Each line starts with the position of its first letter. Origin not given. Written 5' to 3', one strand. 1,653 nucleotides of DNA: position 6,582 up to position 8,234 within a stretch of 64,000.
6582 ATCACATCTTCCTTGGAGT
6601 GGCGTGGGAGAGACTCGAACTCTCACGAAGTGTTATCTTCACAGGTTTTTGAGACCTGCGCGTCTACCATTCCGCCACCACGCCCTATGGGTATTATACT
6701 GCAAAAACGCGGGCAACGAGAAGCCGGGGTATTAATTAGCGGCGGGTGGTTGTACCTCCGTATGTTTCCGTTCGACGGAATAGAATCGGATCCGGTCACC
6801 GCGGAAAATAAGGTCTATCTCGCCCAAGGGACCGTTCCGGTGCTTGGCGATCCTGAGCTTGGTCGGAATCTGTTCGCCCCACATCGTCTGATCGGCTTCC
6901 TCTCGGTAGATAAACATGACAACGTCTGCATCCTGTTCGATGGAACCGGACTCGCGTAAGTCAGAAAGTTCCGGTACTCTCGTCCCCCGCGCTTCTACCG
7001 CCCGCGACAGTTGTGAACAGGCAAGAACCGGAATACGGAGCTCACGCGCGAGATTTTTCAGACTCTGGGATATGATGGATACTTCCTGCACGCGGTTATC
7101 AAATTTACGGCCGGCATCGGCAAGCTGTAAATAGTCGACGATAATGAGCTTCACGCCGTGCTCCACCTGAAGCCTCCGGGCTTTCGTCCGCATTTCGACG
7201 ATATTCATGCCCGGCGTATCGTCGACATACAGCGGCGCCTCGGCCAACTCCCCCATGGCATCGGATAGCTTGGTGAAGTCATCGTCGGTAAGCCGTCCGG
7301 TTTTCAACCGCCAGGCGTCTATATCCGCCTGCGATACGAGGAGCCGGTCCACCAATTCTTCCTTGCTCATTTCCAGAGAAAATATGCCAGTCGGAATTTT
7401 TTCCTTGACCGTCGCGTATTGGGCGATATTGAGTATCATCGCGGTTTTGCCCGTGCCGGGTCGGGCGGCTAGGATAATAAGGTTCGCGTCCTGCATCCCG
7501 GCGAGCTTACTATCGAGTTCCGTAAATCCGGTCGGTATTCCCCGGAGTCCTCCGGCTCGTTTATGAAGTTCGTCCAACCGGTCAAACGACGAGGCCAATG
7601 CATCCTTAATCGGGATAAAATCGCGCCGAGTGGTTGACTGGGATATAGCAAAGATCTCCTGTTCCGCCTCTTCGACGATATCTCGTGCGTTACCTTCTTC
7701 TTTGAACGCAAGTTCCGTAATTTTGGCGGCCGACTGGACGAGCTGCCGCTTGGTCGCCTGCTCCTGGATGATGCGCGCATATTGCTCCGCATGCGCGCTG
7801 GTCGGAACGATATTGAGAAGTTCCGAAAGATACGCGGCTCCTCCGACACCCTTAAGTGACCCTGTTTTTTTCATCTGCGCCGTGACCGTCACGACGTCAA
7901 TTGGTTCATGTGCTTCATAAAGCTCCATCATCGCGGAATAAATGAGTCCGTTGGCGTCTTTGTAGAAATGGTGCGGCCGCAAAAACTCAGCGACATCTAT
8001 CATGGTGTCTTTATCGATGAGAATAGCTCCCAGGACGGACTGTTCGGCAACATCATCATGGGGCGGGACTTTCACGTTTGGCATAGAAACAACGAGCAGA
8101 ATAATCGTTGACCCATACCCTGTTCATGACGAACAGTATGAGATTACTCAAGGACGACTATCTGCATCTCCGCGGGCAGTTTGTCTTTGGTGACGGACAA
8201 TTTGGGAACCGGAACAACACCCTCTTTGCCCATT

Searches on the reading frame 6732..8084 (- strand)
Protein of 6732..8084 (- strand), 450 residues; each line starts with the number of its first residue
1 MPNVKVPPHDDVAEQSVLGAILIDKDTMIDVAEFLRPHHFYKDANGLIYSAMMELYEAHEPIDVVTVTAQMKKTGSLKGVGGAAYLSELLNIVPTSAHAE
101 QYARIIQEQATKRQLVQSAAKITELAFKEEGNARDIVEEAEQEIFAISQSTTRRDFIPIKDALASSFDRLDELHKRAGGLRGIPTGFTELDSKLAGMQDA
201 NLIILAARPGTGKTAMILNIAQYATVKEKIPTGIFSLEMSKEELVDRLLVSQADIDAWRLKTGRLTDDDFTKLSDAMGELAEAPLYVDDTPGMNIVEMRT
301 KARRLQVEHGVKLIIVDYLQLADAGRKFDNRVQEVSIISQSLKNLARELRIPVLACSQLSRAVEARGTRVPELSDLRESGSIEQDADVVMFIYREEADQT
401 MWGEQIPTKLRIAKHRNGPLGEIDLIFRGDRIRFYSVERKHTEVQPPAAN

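Call 85: search_protein_families(library=pfam, proteins=[window:6732-8084:-], max_evalue=0.00001)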
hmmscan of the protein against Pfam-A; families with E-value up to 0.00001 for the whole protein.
window:6732-8084:- (450 aa): 3 families
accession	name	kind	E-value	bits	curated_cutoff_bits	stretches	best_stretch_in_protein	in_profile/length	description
PF03796.21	DnaB_C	-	3.9e-98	328.3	27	1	182-435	1-254/255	DnaB-like helicase C terminal domain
PF00772.26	DnaB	-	2.6e-34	117.8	23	1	7-108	2-103/103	DnaB-like helicase N terminal domain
PF13481.12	AAA_25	-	1.6e-11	44.6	27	1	193-358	25-189/195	AAA domain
